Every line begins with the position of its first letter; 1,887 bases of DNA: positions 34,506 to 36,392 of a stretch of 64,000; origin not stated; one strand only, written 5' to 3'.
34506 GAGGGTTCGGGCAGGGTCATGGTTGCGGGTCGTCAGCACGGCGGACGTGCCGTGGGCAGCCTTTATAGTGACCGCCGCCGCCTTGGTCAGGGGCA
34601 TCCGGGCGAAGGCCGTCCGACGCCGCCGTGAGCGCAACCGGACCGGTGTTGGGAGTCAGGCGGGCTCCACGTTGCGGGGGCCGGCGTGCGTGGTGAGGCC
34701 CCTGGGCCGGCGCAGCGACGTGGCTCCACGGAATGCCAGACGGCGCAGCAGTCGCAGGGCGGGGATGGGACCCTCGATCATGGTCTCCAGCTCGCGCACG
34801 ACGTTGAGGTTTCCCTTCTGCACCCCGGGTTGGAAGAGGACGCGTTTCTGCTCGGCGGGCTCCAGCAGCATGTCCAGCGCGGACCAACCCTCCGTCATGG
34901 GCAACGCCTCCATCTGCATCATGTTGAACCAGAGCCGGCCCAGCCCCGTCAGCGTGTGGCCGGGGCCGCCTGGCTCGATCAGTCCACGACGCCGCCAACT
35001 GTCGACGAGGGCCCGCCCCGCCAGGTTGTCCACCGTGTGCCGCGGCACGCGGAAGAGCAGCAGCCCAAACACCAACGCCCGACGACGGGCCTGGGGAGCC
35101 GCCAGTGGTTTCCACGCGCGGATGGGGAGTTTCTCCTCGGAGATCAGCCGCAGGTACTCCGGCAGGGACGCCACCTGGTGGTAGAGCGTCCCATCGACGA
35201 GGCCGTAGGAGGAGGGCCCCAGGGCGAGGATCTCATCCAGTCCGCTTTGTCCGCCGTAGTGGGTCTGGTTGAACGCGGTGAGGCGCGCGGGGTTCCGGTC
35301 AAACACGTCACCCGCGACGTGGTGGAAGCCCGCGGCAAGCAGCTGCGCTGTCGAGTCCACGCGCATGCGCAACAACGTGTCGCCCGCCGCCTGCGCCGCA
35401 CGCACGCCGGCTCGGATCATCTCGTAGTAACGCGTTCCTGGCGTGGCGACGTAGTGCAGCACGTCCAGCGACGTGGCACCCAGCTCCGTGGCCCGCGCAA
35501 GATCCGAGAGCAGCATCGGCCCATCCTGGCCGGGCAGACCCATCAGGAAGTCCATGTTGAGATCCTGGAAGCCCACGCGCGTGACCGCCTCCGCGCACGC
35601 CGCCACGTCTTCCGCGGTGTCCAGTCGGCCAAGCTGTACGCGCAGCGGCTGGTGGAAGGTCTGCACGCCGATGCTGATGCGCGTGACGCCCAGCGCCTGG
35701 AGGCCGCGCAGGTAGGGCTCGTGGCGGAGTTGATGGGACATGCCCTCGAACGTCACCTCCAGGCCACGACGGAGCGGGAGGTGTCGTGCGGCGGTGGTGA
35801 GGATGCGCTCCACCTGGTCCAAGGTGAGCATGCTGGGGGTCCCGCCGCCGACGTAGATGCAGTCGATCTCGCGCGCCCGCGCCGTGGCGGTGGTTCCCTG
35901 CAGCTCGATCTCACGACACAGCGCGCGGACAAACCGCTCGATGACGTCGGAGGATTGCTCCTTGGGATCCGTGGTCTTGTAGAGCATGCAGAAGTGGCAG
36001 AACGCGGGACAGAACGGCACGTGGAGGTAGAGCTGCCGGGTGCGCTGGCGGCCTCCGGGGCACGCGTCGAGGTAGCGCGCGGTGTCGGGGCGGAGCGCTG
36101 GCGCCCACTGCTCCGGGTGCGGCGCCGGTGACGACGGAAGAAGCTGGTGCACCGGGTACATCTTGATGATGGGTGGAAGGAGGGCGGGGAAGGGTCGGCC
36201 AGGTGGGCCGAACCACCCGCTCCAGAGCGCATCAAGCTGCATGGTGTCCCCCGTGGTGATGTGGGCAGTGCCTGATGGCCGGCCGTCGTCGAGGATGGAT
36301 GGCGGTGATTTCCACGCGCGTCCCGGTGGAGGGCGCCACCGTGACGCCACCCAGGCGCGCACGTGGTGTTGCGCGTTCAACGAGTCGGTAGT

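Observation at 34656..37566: Co-directional cytochrome P450 and HemN-like radical SAM gene pair next to uvrC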

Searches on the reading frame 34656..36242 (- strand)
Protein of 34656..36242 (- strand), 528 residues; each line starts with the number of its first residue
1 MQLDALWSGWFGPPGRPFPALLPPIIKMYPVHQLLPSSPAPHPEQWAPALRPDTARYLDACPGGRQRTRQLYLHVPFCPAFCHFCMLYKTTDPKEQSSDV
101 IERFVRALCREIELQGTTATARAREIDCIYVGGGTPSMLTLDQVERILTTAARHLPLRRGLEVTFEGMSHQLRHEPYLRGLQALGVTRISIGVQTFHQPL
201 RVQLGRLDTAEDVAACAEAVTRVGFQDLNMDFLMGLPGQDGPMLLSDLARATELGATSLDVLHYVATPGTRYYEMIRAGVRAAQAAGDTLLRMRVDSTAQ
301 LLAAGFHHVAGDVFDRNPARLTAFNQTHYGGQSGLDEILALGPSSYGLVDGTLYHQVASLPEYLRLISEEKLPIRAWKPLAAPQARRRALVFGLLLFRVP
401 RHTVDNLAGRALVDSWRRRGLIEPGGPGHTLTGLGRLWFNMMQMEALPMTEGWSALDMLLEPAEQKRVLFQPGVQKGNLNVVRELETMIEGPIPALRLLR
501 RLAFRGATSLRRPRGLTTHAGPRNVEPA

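Call 7: search_protein_families(library=pfam, proteins=[window:34656-36242:-], max_evalue=0.01)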
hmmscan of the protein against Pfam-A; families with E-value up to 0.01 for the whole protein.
window:34656-36242:- (528 aa): 1 family
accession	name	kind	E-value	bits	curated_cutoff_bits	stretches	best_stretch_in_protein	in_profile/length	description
PF04055.27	Radical_SAM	-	1.3e-15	58.4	29.5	1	73-240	2-155/166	Radical SAM superfamily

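Call 8: search_protein_families(library=ncbifam, proteins=[window:34656-36242:-], max_evalue=0.01)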
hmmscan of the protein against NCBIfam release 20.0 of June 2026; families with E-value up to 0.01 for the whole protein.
window:34656-36242:- (528 aa): 19 families
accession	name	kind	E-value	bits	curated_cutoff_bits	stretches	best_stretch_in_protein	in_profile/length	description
TIGR04107.1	rSAM_HutW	equivalog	8.4e-59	199.5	400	1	64-445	35-413/419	heme anaerobic degradation radical SAM methyltransferase ChuW/HutW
TIGR00539.1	hemN_rel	equivalog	4.9e-38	131.2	205.4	1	70-413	2-329/361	radical SAM family heme chaperone HemW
TIGR03994.1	rSAM_HemZ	equivalog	2.1e-36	125.9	321.4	1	68-261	84-273/401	coproporphyrinogen dehydrogenase HemZ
NF006067.1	PRK08208.1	equivalog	2.5e-34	119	380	1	65-342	32-294/427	STM4012 family radical SAM protein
NF006064.0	PRK08207.2-2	equivalog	1e-29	103.9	504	1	67-259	143-333/465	coproporphyrinogen III oxidase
TIGR00538.1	hemN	equivalog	4.4e-28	98.3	324.95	1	67-381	48-362/454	oxygen-independent coproporphyrinogen III oxidase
NF006066.0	PRK08207.2-5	equivalog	4.7e-26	91.5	1117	1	70-273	192-393/518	coproporphyrinogen III oxidase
NF006060.0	PRK08207.1-3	equivalog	1.2e-24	87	653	1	67-293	148-373/477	coproporphyrinogen III oxidase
NF006385.0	PRK08629.1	equivalog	2.7e-23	82.4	355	1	66-384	50-344/439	coproporphyrinogen III oxidase family protein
NF006063.0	PRK08207.2-1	equivalog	4.5e-21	75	1074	1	70-261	194-383/518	coproporphyrinogen III oxidase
NF006061.0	PRK08207.1-4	equivalog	8.6e-21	74.3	702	1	70-263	175-366/501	coproporphyrinogen III oxidase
NF006062.0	PRK08207.1-5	equivalog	2.4e-20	72.8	1007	1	66-239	146-318/476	coproporphyrinogen III oxidase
NF006059.0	PRK08207.1-1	equivalog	1.8e-16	59.9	1012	1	70-261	173-363/496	coproporphyrinogen III oxidase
NF004567.0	PRK05904.1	equivalog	2.4e-16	59.9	355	1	66-237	4-165/353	coproporphyrinogen III oxidase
NF005133.0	PRK06582.1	equivalog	3.5e-14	52.6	597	1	70-279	13-214/390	coproporphyrinogen III oxidase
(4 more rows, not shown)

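Call 11: find_homologous_proteins(query=window:34656-36242:-, max_evalue=1e-10)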
Query window:34656-36242:- (528 aa): 218 proteins with E <= 1e-10 among 8000 candidates; the best 120 are listed.
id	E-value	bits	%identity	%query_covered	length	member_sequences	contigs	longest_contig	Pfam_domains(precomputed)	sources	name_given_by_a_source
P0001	0.0e+0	1209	100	100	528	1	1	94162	PF04055.28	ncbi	ncbi:MAG: radical SAM protein [Myxococcota bacterium]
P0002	1.8e-162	560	52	93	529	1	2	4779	PF04055.28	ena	-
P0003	2.6e-160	553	53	93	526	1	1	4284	PF04055.28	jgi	jgi:anaerobilin synthase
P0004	1.1e-158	548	51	93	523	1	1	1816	PF04055.28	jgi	jgi:oxygen-independent coproporphyrinogen-3 oxidase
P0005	2.9e-158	546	49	95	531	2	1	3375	PF04055.28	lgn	-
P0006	1.2e-156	541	52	95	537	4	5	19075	PF04055.28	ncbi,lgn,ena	-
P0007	8.8e-155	535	52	95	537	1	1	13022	PF04055.28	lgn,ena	-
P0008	3.3e-153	530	47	95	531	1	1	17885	PF04055.28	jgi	jgi:coproporphyrinogen III oxidase-like Fe-S oxidoreductase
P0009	4.1e-153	529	49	99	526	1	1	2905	PF04055.28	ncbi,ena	-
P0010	5.4e-151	522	46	95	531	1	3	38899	PF04055.28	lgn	-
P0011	1.3e-148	514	47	95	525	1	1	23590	PF04055.28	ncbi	-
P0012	2.3e-147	510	50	97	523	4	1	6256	PF04055.28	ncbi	-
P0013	9.4e-141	488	49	87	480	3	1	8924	PF04055.28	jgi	-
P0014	3.1e-60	223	53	37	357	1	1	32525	PF04055.28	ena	-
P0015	3.2e-36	144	32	69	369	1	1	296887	PF04055.28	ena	-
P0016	6.2e-35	139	30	70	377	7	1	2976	PF04055.28,PF06969.23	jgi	-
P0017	1.4e-33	135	30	70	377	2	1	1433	PF04055.28,PF06969.23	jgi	-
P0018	1.1e-32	132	32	63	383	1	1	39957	PF04055.28,PF06969.23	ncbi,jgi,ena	-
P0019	8.0e-31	126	29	64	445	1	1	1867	PF04055.28,PF06969.23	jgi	jgi:oxygen-independent coproporphyrinogen-3 oxidase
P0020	3.9e-30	123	32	56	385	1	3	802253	PF04055.28,PF06969.23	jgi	jgi:oxygen-independent coproporphyrinogen-3 oxidase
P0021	9.0e-29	119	29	60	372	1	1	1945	PF04055.28,PF06969.23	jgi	jgi:oxygen-independent coproporphyrinogen-3 oxidase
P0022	3.5e-28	117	30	71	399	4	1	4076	PF04055.28,PF06969.23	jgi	jgi:oxygen-independent coproporphyrinogen-3 oxidase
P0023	9.9e-28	116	29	72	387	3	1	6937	PF04055.28,PF06969.23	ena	-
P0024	9.9e-28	116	27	58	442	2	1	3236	PF04055.28,PF06969.23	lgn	-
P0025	1.1e-27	115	32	56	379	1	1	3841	PF04055.28,PF06969.23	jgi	jgi:oxygen-independent coproporphyrinogen-3 oxidase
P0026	1.3e-26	112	29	59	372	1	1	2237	PF04055.28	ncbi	-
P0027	2.7e-26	111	35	40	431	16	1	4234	PF04055.28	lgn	-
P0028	1.5e-25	108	29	62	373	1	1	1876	PF04055.28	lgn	-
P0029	1.6e-25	108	29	71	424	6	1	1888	PF04055.28,PF06969.23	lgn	-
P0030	4.4e-25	107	29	59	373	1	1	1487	PF04055.28,PF06969.23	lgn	-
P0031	7.1e-25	106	29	61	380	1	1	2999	PF04055.28,PF06969.23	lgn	-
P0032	1.2e-24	105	29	61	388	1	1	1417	PF04055.28,PF06969.23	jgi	jgi:putative oxygen-independent coproporphyrinogen III oxidase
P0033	4.2e-24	104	31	38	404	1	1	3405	PF04055.28,PF06969.23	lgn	-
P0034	1.5e-23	102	28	64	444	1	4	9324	PF04055.28,PF06969.23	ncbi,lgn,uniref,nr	ncbi:MAG: hypothetical protein C7B47_16450 [Sulfobacillus thermosulfidooxidans]|uniref:Heme chaperon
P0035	5.6e-23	100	29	62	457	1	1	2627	PF04055.28,PF06969.23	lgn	-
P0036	1.3e-22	99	32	37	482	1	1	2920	PF04055.28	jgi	-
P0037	1.4e-22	99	28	72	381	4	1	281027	PF04055.28,PF06969.23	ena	-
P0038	1.4e-22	99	34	40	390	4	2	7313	PF04055.28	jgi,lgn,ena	jgi:oxygen-independent coproporphyrinogen-3 oxidase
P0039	1.4e-22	98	27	63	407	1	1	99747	PF04055.28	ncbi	ncbi:radical SAM family heme chaperone HemW [Micromonosporaceae bacterium B7E4]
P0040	1.9e-22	98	30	50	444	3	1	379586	PF04055.28,PF06969.23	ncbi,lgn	-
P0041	2.0e-22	98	30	69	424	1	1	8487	PF04055.28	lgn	-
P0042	3.2e-22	97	28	71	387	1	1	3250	PF04055.28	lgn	-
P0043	3.4e-22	97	33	38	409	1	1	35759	PF04055.28,PF06969.23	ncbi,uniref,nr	ncbi:radical SAM family heme chaperone HemW [Comamonas granuli]|uniref:radical SAM family heme chape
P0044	5.9e-22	96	32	42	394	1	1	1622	PF04055.28,PF06969.23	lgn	-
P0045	6.8e-22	96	31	38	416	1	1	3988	PF04055.28,PF06969.23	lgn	-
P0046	9.0e-22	96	33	38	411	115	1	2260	PF04055.28,PF06969.23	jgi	jgi:oxygen-independent coproporphyrinogen-3 oxidase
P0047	9.9e-22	96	33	36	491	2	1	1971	PF04055.28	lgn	-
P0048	1.3e-21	95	31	50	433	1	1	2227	PF04055.28,PF06969.23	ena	-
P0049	4.8e-21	93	30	57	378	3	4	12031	PF04055.28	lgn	-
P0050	1.7e-20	92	31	38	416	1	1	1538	PF04055.28,PF06969.23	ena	-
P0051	1.8e-20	92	29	43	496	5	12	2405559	PF04055.28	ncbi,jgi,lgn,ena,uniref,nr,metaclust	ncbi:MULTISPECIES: coproporphyrinogen dehydrogenase HemZ [Syntrophothermus]|uniref:Coproporphyrinoge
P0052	1.9e-20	92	29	61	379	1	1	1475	PF04055.28,PF06969.23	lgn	-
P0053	2.0e-20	91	30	42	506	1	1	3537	PF04055.28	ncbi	-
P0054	2.2e-20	91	31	34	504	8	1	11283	PF04055.28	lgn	-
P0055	2.8e-20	91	27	69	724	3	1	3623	PF04055.28,PF06969.23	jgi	-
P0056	4.3e-20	90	31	38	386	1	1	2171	PF04055.28,PF06969.23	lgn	-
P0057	4.7e-20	90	25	73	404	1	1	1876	PF04055.28,PF06969.23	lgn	-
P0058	7.0e-20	90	28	61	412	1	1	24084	PF04055.28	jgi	jgi:oxygen-independent coproporphyrinogen-3 oxidase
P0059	9.3e-20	89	29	46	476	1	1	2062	PF04055.28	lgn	-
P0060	9.7e-20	89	26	67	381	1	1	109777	PF04055.28,PF06969.23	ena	-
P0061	1.1e-19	89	27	52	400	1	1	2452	PF04055.28,PF06969.23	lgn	-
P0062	1.3e-19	89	32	36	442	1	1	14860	PF04055.28,PF06969.23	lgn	-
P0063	3.8e-19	87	32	42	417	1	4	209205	PF04055.28,PF06969.23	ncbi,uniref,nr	ncbi:radical SAM family heme chaperone HemW [Vulcanococcus limneticus Candia 3F8]|uniref:radical SAM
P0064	4.6e-19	87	28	50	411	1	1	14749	PF04055.28,PF06969.23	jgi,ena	-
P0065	4.7e-19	87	31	57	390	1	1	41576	PF04055.28,PF06969.23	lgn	-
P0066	6.0e-19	87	28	69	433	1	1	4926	PF04055.28,PF06969.23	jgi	jgi:oxygen-independent coproporphyrinogen-3 oxidase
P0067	8.8e-19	86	34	36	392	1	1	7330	PF04055.28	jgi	jgi:oxygen-independent coproporphyrinogen III oxidase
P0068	9.1e-19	86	24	59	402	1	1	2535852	PF04055.28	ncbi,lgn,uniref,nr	ncbi:radical SAM family heme chaperone HemW [Actinomadura macrotermitis]|uniref:Heme chaperone HemW 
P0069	1.8e-18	85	26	78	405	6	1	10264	PF04055.28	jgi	jgi:oxygen-independent coproporphyrinogen-3 oxidase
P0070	2.3e-18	85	37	32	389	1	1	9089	PF04055.28,PF06969.23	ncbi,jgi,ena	jgi:oxygen-independent coproporphyrinogen-3 oxidase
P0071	2.7e-18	84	24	62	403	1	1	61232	PF04055.28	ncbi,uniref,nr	ncbi:coproporphyrinogen III oxidase [Actinomadura sp. CNU-125]|uniref:radical SAM family heme chaper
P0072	2.8e-18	84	29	36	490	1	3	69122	PF04055.28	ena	-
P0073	3.6e-18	84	28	48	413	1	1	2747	PF04055.28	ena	-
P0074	4.1e-18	84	28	44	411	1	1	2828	PF04055.28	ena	-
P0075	5.1e-18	83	30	42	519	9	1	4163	PF04055.28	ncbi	-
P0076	5.2e-18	83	25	72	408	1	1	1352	PF04055.28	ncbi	-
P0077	5.8e-18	83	33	34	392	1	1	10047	PF04055.28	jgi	jgi:oxygen-independent coproporphyrinogen-3 oxidase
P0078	5.9e-18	83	27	70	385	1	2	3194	PF04055.28,PF06969.23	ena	-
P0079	6.3e-18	83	27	53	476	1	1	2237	PF04055.28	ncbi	-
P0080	6.9e-18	83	26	67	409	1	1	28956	PF04055.28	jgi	jgi:putative oxygen-independent coproporphyrinogen III oxidase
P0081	8.7e-18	83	28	40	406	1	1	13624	PF04055.28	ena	-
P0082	1.7e-17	82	30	56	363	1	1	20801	PF04055.28,PF06969.23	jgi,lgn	jgi:oxygen-independent coproporphyrinogen-3 oxidase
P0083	1.7e-17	82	32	36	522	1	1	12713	PF04055.28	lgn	-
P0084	1.8e-17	82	29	41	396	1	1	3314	PF04055.28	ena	-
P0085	1.8e-17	82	31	42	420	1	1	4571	PF04055.28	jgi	jgi:oxygen-independent coproporphyrinogen-3 oxidase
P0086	1.9e-17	82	26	43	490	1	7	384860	PF04055.28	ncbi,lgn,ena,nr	ncbi:MAG: coproporphyrinogen dehydrogenase HemZ [Clostridia bacterium]|nr:coproporphyrinogen dehydro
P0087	2.0e-17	81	27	71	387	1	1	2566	PF04055.28,PF06969.23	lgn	-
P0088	2.2e-17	81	32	45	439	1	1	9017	PF04055.28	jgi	jgi:oxygen-independent coproporphyrinogen-3 oxidase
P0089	2.3e-17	81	26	70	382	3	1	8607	PF04055.28,PF06969.23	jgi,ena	jgi:putative oxygen-independent coproporphyrinogen III oxidase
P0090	2.5e-17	81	25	61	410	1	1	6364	PF04055.28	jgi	-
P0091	2.9e-17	81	26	61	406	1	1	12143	PF04055.28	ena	-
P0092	3.1e-17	81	31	47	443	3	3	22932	PF04055.28,PF06969.23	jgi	jgi:oxygen-independent coproporphyrinogen III oxidase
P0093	3.7e-17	81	31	48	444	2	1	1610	PF04055.28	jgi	jgi:coproporphyrinogen III oxidase-like Fe-S oxidoreductase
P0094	4.0e-17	81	25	57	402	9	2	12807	PF04055.28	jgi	jgi:oxygen-independent coproporphyrinogen-3 oxidase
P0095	4.2e-17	80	26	62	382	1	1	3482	PF04055.28,PF06969.23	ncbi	-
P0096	4.6e-17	80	27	53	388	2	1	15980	PF04055.28,PF06969.23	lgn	-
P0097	5.0e-17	80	38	32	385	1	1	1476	PF04055.28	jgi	jgi:oxygen-independent coproporphyrinogen-3 oxidase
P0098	5.0e-17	80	28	68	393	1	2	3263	PF04055.28,PF06969.23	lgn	-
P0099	6.6e-17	80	33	34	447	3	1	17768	PF04055.28,PF06969.23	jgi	-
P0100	7.2e-17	80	30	50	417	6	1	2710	PF04055.28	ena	-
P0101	7.6e-17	80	28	71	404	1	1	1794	PF04055.28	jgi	jgi:oxygen-independent coproporphyrinogen-3 oxidase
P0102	9.3e-17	79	26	63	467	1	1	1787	PF04055.28,PF06969.23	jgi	jgi:oxygen-independent coproporphyrinogen-3 oxidase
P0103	9.7e-17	79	33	41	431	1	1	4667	PF04055.28,PF06969.23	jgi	jgi:oxygen-independent coproporphyrinogen III oxidase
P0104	1.0e-16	79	29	40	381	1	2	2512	PF04055.28,PF06969.23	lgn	-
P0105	1.0e-16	79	26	80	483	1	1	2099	PF04055.28,PF06969.23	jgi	jgi:oxygen-independent coproporphyrinogen-3 oxidase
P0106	1.1e-16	79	28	56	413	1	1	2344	PF04055.28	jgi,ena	jgi:oxygen-independent coproporphyrinogen-3 oxidase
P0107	1.1e-16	79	29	38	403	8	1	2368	PF04055.28,PF06969.23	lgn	-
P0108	1.1e-16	79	33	40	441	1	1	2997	PF04055.28,PF06969.23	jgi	jgi:oxygen-independent coproporphyrinogen-3 oxidase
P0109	1.3e-16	79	27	60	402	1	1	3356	PF04055.28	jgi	-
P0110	1.4e-16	79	29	59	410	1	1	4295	PF04055.28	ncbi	-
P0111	1.5e-16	79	26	53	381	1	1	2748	PF04055.28,PF06969.23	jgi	jgi:oxygen-independent coproporphyrinogen-3 oxidase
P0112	1.6e-16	79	34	32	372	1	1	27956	PF04055.28,PF06969.23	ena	-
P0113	1.6e-16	79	26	57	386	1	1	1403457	PF04055.28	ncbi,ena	-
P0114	1.6e-16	78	27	40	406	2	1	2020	PF04055.28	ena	-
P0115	1.7e-16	78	34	35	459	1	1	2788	PF04055.28,PF06969.23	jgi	jgi:oxygen-independent coproporphyrinogen-3 oxidase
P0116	2.6e-16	78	31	40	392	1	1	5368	PF04055.28,PF06969.23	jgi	jgi:oxygen-independent coproporphyrinogen-3 oxidase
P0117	3.4e-16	77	27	60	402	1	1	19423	PF04055.28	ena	-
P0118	3.6e-16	77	33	38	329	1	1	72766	PF04055.28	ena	-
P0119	3.6e-16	77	31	46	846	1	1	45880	PF01266.31,PF04055.28,PF13450.13,PF00890.31,PF07992.21,PF03486.21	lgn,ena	-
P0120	4.2e-16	77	31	43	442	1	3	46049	PF04055.28,PF06969.23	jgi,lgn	-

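Call 13: find_encoding_contigs(protein=P0010, flank=8000, max_places=3)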
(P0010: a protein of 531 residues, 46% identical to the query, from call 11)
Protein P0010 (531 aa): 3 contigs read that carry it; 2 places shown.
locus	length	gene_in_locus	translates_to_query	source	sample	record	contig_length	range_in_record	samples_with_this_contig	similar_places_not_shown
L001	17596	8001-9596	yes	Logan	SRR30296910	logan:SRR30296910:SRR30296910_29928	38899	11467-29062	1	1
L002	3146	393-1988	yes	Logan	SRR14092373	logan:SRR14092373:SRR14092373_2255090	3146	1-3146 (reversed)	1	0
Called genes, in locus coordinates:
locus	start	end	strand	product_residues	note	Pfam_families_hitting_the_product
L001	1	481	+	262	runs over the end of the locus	PF00106:adh_short, PF08659:KR (faint), PF13561:adh_short_C2, PF12241:Enoyl_reductase (weak)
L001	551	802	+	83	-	PF00550:PP-binding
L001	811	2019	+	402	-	PF00109:ketoacyl-synt, PF00108:Thiolase_N (weak), PF02801:Ketoacyl-synt_C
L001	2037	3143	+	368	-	PF00109:ketoacyl-synt, PF02801:Ketoacyl-synt_C (weak)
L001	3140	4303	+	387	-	PF00109:ketoacyl-synt, PF02801:Ketoacyl-synt_C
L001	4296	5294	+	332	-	PF00109:ketoacyl-synt, PF08545:ACP_syn_III (weak)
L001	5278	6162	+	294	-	PF00561:Abhydrolase_1, PF12146:Hydrolase_4, PF12697:Abhydrolase_6, PF06821:Ser_hydrolase (faint)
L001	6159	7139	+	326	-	PF13279:4HBT_2 (weak)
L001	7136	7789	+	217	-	PF01323:DSBA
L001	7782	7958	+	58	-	-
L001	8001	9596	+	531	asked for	PF04055:Radical_SAM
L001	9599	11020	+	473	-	PF01266:DAO (faint), PF01494:FAD_binding_3 (faint)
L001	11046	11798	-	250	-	PF01209:Ubie_methyltran, PF01135:PCMT (weak), PF05175:MTS (weak), PF13489:Methyltransf_23, PF13847:Methyltransf_31, PF08241:Methyltransf_11, PF08242:Methyltransf_12, PF13649:Methyltransf_25, +2 more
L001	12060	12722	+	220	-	PF14018:DUF4234 (faint), PF20403:DUF6693 (faint), PF05987:DUF898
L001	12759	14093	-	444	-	PF00067:p450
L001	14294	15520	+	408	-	PF02771:Acyl-CoA_dh_N, PF08028:Acyl-CoA_dh_2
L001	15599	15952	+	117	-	-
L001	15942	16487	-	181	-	-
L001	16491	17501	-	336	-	PF08100:Dimerisation, PF00891:Methyltransf_2, PF13489:Methyltransf_23 (weak), PF13847:Methyltransf_31 (weak), PF08241:Methyltransf_11 (weak), PF13649:Methyltransf_25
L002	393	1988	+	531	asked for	PF04055:Radical_SAM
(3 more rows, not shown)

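Call 14: find_encoding_contigs(protein=P0011, flank=8000, max_places=3)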
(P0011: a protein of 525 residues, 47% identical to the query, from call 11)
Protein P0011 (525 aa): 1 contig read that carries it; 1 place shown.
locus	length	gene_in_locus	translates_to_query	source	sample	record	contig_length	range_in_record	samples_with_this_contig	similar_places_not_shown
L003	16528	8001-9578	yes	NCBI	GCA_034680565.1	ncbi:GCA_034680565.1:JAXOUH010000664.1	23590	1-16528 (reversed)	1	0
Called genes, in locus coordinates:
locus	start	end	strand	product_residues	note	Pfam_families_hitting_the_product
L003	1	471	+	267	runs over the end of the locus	PF00106:adh_short, PF08659:KR (weak), PF13561:adh_short_C2, PF12241:Enoyl_reductase (weak)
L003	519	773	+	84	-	PF00550:PP-binding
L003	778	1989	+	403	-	PF00109:ketoacyl-synt, PF00108:Thiolase_N (weak), PF02801:Ketoacyl-synt_C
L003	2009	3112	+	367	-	PF00109:ketoacyl-synt, PF02801:Ketoacyl-synt_C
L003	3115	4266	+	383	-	PF00109:ketoacyl-synt, PF08545:ACP_syn_III (faint), PF02801:Ketoacyl-synt_C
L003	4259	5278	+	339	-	PF00109:ketoacyl-synt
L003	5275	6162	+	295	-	PF00561:Abhydrolase_1, PF12697:Abhydrolase_6, PF06821:Ser_hydrolase (weak), PF12146:Hydrolase_4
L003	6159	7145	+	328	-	PF13279:4HBT_2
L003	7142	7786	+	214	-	PF01323:DSBA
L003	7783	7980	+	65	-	-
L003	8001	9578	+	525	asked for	PF04055:Radical_SAM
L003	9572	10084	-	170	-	-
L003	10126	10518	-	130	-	-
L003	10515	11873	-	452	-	PF00067:p450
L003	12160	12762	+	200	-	-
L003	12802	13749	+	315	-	PF04055:Radical_SAM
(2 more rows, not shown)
